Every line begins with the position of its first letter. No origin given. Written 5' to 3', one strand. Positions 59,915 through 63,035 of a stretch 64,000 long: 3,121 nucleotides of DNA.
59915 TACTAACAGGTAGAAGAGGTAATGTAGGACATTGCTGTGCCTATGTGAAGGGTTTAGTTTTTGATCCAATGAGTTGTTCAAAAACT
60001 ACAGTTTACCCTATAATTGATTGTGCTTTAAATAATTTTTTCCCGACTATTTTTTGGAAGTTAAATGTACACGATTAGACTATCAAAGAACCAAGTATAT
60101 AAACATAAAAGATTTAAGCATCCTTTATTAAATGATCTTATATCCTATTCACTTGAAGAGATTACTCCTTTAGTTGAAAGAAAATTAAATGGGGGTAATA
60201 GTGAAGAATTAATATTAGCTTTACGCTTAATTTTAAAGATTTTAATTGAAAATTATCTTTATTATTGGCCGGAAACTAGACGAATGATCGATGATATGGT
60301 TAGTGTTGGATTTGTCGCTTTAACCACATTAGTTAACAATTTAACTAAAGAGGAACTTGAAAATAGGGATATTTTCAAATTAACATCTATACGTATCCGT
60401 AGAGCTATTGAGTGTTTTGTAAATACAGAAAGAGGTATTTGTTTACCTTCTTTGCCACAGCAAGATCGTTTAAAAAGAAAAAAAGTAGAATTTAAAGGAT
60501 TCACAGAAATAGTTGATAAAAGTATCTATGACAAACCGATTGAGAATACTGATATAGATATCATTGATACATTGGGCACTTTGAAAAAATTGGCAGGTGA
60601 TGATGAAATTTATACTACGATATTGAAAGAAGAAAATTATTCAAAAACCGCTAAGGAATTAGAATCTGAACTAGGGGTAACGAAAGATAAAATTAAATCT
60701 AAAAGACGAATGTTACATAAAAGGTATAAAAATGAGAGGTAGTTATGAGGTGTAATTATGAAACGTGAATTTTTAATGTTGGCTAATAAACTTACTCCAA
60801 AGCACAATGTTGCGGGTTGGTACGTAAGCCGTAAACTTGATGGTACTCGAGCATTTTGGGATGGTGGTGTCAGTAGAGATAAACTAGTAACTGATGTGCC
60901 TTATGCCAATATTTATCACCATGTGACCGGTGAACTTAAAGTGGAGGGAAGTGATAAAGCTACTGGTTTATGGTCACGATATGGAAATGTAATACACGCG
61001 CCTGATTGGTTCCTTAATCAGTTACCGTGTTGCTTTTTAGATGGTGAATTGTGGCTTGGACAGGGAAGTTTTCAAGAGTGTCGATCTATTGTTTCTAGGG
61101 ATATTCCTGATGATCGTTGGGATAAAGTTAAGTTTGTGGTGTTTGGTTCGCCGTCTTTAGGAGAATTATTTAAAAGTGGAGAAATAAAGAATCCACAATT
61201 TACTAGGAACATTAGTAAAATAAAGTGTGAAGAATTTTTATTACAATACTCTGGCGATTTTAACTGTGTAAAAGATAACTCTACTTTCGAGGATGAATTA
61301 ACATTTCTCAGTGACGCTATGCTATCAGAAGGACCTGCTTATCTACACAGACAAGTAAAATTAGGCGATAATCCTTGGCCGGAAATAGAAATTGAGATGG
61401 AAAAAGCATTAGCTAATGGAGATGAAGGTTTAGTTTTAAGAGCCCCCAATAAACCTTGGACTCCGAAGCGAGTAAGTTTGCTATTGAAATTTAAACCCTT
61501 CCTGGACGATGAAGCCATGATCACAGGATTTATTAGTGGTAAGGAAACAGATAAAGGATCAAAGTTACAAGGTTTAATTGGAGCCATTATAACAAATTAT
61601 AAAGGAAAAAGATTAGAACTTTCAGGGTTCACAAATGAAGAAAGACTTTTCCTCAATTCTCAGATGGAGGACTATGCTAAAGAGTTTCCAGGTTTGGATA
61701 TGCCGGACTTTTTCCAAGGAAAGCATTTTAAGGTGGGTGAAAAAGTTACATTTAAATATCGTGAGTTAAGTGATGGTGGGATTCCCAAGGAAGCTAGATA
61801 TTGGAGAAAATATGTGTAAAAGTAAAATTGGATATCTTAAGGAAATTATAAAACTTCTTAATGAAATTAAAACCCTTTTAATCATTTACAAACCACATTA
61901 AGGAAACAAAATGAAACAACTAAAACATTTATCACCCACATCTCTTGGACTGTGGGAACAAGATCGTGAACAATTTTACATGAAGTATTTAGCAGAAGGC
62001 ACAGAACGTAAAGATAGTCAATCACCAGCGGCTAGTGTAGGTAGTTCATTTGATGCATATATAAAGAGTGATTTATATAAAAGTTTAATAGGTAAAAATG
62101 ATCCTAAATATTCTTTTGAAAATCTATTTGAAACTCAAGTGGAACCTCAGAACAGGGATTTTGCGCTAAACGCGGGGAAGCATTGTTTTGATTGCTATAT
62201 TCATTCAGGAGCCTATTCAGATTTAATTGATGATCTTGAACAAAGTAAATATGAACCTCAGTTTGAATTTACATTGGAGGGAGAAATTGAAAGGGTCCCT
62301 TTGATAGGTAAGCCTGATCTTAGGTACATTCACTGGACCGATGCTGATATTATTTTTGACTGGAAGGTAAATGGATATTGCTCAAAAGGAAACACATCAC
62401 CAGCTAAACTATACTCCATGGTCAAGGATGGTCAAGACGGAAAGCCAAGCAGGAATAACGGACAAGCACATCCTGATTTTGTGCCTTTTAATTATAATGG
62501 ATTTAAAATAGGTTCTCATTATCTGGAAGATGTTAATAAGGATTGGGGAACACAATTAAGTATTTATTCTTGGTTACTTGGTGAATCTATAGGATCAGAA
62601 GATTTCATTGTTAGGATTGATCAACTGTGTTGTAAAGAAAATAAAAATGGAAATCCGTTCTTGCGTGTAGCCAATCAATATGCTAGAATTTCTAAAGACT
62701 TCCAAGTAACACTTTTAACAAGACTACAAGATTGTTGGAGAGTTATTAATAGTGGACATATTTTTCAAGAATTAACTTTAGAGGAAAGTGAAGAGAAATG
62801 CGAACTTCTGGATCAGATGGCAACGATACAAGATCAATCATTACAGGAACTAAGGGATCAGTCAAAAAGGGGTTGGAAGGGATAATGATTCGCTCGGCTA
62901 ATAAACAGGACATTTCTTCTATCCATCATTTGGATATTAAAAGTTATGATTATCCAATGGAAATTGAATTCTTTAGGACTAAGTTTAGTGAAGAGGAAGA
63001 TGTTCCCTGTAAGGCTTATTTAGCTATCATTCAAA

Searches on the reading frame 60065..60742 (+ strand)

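Call 49: search_protein_families(library=phrogs, proteins=[window:60065-60742:+], max_evalue=0.0001)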
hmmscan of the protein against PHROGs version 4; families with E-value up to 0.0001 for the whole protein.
window:60065-60742:+ (225 aa): 0 families

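Call 63: search_protein_families(library=pfam, proteins=[window:60065-60742:+], max_evalue=0.01)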
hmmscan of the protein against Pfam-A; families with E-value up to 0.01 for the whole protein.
window:60065-60742:+ (225 aa): 1 family
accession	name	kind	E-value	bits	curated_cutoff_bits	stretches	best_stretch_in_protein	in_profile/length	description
PF05004.19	IFRD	-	0.0048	16.3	25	0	17-61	58-102/306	Interferon-related developmental regulator (IFRD)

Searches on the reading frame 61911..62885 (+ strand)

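Call 49: search_protein_families(library=phrogs, proteins=[window:61911-62885:+], max_evalue=0.0001)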
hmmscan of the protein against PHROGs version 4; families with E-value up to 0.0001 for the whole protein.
window:61911-62885:+ (324 aa): 0 families

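Call 63: search_protein_families(library=pfam, proteins=[window:61911-62885:+], max_evalue=0.01)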
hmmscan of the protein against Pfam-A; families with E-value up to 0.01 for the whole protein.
window:61911-62885:+ (324 aa): 1 family
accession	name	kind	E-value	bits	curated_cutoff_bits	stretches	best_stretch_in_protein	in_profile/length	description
PF12705.13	PDDEXK_1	-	0.0012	19.3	22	0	6-153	1-145/247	PD-(D/E)XK nuclease superfamily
